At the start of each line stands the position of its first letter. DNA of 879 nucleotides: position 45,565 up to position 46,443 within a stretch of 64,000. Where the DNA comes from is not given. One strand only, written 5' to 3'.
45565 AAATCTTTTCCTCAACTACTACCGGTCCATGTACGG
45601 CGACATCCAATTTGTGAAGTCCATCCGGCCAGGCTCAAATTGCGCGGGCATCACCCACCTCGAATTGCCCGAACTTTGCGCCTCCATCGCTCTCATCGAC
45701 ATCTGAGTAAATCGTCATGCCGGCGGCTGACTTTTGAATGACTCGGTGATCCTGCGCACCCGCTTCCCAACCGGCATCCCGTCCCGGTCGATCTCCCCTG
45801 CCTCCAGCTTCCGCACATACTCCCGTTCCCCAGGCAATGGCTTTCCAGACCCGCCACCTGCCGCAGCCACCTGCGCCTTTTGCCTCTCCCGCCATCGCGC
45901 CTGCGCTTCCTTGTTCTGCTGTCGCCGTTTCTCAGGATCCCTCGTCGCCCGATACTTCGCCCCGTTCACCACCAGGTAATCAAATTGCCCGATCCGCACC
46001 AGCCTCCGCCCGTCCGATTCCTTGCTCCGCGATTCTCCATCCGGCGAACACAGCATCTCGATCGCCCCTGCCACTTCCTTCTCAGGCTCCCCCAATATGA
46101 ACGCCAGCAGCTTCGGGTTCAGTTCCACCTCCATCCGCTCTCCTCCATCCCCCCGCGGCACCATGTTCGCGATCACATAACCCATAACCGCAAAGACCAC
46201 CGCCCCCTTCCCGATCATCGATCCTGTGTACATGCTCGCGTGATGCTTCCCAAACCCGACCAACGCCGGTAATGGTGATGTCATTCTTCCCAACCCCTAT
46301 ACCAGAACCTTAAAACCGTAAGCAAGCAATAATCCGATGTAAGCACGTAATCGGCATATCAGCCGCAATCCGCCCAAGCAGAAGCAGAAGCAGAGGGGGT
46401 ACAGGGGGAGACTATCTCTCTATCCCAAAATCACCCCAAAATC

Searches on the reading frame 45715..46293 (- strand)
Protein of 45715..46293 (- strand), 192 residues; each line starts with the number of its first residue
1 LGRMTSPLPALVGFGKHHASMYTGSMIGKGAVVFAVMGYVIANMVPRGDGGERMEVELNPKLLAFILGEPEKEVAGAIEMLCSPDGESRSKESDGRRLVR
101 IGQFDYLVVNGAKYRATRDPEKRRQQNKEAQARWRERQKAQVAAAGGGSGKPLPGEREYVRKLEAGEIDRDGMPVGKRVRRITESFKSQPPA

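Call 11: search_protein_families(library=phrogs, proteins=[window:45715-46293:-], max_evalue=0.01)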
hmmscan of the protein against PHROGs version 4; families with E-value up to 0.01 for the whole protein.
window:45715-46293:- (192 aa): 0 families

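Call 12: search_protein_families(library=pfam, proteins=[window:45715-46293:-], max_evalue=0.01)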
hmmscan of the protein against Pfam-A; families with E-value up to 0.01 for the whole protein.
window:45715-46293:- (192 aa): 0 families

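Call 48: find_homologous_proteins(query=window:45715-46284:-, max_evalue=0.001)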
Query window:45715-46284:- (189 aa): 294 proteins with E <= 0.001 among 612 candidates; the best 120 are listed.
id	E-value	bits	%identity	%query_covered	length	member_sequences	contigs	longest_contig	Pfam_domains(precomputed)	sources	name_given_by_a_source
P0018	4.0e-106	371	100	91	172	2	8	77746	-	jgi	jgi:hypothetical protein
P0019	8.3e-64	233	64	88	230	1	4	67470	-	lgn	-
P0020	1.2e-57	213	74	71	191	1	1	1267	-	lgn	-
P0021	2.2e-54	202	73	69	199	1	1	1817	-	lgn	-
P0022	2.6e-54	202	64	80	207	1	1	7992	-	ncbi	-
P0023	8.6e-54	200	72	69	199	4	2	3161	-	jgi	-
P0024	1.5e-53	199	63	80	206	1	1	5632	-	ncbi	-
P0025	1.4e-52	196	52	98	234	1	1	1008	-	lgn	-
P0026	3.1e-52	195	72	68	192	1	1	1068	-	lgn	-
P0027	2.1e-51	192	59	88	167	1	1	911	-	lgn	-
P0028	1.7e-49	186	63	84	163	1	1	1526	-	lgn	-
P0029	4.5e-48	181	63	81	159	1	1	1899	-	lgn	-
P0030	1.4e-47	180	61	81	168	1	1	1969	-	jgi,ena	-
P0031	1.6e-47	180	61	84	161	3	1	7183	-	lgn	-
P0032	1.9e-47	179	67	68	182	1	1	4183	-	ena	-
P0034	3.9e-47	178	60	82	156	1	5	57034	-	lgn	-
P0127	1.7e-38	150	64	66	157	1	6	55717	-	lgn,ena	-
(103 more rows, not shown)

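Call 49: find_encoding_contigs(protein=P0019, flank=10000, max_places=1)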
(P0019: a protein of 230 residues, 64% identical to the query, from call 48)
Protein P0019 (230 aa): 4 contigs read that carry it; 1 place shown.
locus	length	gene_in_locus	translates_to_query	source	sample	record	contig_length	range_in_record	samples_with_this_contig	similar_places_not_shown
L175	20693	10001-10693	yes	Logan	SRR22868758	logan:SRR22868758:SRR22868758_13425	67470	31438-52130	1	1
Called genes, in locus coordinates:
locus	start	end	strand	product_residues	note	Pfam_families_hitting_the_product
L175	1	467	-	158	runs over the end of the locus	-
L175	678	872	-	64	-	-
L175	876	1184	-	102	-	-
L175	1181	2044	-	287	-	-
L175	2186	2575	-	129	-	-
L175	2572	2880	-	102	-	-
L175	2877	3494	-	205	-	PF00004:AAA (weak), PF07728:AAA_5 (faint)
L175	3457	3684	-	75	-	-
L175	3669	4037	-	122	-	PF25735:Phage_L5_gp82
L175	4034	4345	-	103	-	-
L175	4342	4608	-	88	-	PF27050:Phage_P22_Y8K6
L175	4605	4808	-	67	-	-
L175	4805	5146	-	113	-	-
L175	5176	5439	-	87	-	-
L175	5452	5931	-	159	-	-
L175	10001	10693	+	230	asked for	-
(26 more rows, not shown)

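Call 50: find_encoding_contigs(protein=P0034, flank=10000, max_places=1)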
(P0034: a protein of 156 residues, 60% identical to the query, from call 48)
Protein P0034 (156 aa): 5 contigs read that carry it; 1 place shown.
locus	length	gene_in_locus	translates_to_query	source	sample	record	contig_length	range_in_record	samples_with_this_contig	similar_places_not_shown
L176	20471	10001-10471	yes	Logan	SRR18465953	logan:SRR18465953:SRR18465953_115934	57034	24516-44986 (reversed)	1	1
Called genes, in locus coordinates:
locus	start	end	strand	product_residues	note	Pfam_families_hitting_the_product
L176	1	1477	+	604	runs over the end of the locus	-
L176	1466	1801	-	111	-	-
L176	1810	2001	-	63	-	-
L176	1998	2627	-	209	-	PF05175:MTS (weak), PF13649:Methyltransf_25 (weak)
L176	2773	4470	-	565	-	PF12083:DUF3560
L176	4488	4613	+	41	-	-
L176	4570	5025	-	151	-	-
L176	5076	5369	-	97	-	-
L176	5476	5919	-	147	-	-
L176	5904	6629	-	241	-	-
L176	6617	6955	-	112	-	-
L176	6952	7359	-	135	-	-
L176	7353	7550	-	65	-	-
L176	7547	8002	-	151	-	-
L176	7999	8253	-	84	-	-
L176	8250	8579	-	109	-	PF27050:Phage_P22_Y8K6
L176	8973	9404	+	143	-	-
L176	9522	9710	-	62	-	-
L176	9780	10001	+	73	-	-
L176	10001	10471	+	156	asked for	-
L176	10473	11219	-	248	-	PF01507:PAPS_reduct (weak)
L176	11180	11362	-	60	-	-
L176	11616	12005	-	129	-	-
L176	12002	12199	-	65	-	-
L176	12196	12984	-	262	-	-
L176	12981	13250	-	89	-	-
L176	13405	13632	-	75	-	-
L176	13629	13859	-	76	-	-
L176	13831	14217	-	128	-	-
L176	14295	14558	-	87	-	-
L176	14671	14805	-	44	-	-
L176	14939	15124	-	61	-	PF01381:HTH_3, PF12844:HTH_19 (weak), PF13443:HTH_26 (weak), PF13560:HTH_31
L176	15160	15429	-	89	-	-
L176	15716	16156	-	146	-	-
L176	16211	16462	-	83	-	-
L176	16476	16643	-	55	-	-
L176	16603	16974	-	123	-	-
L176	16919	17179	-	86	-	-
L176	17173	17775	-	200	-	-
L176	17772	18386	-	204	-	-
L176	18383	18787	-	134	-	-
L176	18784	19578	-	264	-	-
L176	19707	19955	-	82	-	-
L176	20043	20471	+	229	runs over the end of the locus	-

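Call 51: find_encoding_contigs(protein=P0127, flank=10000, max_places=1)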
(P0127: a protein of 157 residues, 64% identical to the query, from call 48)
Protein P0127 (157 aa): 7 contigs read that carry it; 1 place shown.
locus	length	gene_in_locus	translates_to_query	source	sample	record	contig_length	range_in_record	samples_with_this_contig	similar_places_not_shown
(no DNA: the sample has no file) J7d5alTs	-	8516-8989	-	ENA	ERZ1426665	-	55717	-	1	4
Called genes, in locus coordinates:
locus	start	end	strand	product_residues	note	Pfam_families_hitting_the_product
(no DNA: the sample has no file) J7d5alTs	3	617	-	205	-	?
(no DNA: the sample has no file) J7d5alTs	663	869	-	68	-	-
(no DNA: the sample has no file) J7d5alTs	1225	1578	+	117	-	-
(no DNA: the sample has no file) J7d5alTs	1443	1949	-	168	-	-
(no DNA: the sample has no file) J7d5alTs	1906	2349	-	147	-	-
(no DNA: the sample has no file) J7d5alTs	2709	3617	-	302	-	-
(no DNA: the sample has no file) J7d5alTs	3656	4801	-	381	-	PF13203:DUF2201_N, PF09967:DUF2201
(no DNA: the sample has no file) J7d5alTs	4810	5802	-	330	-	-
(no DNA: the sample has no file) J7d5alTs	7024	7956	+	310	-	PF05063:MT-A70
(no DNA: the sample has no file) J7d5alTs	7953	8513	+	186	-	-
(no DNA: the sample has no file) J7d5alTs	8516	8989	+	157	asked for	-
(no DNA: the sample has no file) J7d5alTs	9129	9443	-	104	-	-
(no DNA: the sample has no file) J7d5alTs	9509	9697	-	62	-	-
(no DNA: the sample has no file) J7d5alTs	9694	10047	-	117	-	-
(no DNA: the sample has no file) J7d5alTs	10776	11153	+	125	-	-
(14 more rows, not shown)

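Call 72: search_protein_families(library=phrogs, proteins=[window:45715-46284:-], max_evalue=0.01)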
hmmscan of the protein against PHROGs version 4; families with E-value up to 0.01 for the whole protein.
window:45715-46284:- (189 aa): 0 families

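Call 96: search_solved_structures(query=A6, max_evalue=10)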
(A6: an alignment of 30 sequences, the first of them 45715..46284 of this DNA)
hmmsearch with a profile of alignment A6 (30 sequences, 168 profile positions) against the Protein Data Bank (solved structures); distinct sequences matched with E-value up to 10: 7.
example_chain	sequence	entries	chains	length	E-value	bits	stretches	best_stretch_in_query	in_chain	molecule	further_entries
1gd2_E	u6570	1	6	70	0.17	14.9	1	105-156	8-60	TRANSCRIPTION FACTOR PAP1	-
7aw7_D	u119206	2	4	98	0.42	13.6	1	105-154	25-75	BZIP domain-containing protein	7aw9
7sq5_A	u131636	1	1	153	0.77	12.7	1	74-133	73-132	Designed trefoil knot protein, variant 3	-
5zko_A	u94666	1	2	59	1.9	11.4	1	104-147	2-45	Cyclic AMP-responsive element-binding protein 1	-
1ci6_A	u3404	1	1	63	4.7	10.2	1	108-147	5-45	TRANSCRIPTION FACTOR ATF-4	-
9sra_BQ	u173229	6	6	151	7.8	9.4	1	71-144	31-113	Large ribosomal subunit protein eL19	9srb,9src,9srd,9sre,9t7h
7sq4_A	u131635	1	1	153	8.5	9.3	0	76-129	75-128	Designed trefoil knot protein, variant 2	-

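Call 100: predict_structure(alignment_id=A6)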
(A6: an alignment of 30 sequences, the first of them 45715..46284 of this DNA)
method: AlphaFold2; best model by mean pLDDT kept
length: 189 residues; sequences in the alignment: 30
mean_pLDDT: 81.7   pTM: 0.58
mean pLDDT of the five models: 81.7, 81.6, 79.2, 78.3, 77.9
residues with pLDDT >= 90: 81; 70-90: 61; 50-70: 39; < 50: 8
segments of 3 or more residues with pLDDT < 50: 5-9
pLDDT, mean of each block of 10 residues (from residue 1): 49 64 91 94 86 97 98 98 90 96 93 76 90 86 59 80 87 59 57
secondary structure, 60 per line:
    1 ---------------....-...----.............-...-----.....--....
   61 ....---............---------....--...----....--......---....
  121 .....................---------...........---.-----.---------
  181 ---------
elements in order: H16-19 H28-40 E42-44 E50-54 H57-64 H68-79 H89-92 E95-97 E102-105 H108-113 H117-141 H151-161

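Call 103: fold_search(model_id=the predicted structure, library=pdb)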
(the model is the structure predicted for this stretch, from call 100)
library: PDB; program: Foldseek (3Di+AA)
matches with E <= 10: 781; with E <= 0.001: 0
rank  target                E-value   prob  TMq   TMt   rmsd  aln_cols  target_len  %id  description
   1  1ft9_B                8.8e-03  1.00  0.33  0.30   3.2        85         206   18  STRUCTURE OF THE REDUCED (FEII) CO-SENSING PROTEIN FROM R. RUBRUM (released 2000-10-09)
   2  1ft9_A                2.3e-02  1.00  0.34  0.31   3.4        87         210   17  STRUCTURE OF THE REDUCED (FEII) CO-SENSING PROTEIN FROM R. RUBRUM (released 2000-10-09)
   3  2fmy_A                5.1e-02  0.97  0.28  0.25   4.2        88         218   15  CO-dependent transcription factor CooA from Carboxydothermus hydrogenoformans (Imidazole-bound form) (released 2007-01-16)
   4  3e6b_B                7.9e-02  0.85  0.28  0.26   6.9       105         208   14  OCPA complexed CprK (C200S) (released 2008-09-30)
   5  2zcw                  1.0e-01  0.94  0.28  0.27   4.4        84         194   13  Crystal Structure of TTHA1359, a Transcriptional Regulator, CRP/FNR family from Thermus thermophilus HB8 (released 2007-12-04)
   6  2h6b_A                1.0e-01  0.94  0.27  0.22   4.0        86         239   13  Crystal structure of oxidized CprK in complex with o-chlorophenolacetic acid (released 2006-07-04)
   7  3i59_A                1.0e-01  0.93  0.27  0.24   4.2        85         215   14  Crystal structure of MtbCRP in complex with N6-cAMP (released 2009-09-08)
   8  3e5u_D                1.0e-01  0.89  0.28  0.25   5.7        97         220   12  OCPA complexed CprK (C200S) (released 2008-09-30)
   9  3hif_A                1.1e-01  0.90  0.26  0.25   4.1        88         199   15  The crystal structure of apo wild type CAP at 3.6 A resolution. (released 2009-09-08)
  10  3fwe_B                1.1e-01  0.87  0.26  0.24   4.7        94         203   15  Crystal Structure of the Apo D138L CAP mutant (released 2009-09-08)
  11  3e6d_B                1.3e-01  0.80  0.28  0.27   9.5       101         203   12  Crystal Structure of CprK C200S (released 2008-09-30)
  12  2a61_B                1.3e-01  0.66  0.27  0.35  14.0       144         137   17  The crystal structure of transcriptional regulator Tm0710 from Thermotoga maritima (released 2005-07-19)
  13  2h6b_B                1.4e-01  0.80  0.29  0.24   6.8       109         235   12  Crystal structure of oxidized CprK in complex with o-chlorophenolacetic acid (released 2006-07-04)
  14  1o3s_A                1.5e-01  0.98  0.28  0.27   3.2        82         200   15  PROTEIN-DNA RECOGNITION AND DNA DEFORMATION REVEALED IN CRYSTAL STRUCTURES OF CAP-DNA COMPLEXES (released 2003-04-08)
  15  7few_A                1.5e-01  0.97  0.27  0.26   3.6        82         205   16  Pseudomonas aeruginosa Virulence Factor Regulator with cAMP ligand and auranofin gold analogues (released 2022-07-27)
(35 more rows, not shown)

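Call 106: search_protein_families(library=ncbifam, proteins=[window:45715-46284:-], max_evalue=0.01)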
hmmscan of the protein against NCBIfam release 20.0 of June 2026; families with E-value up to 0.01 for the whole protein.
window:45715-46284:- (189 aa): 0 families
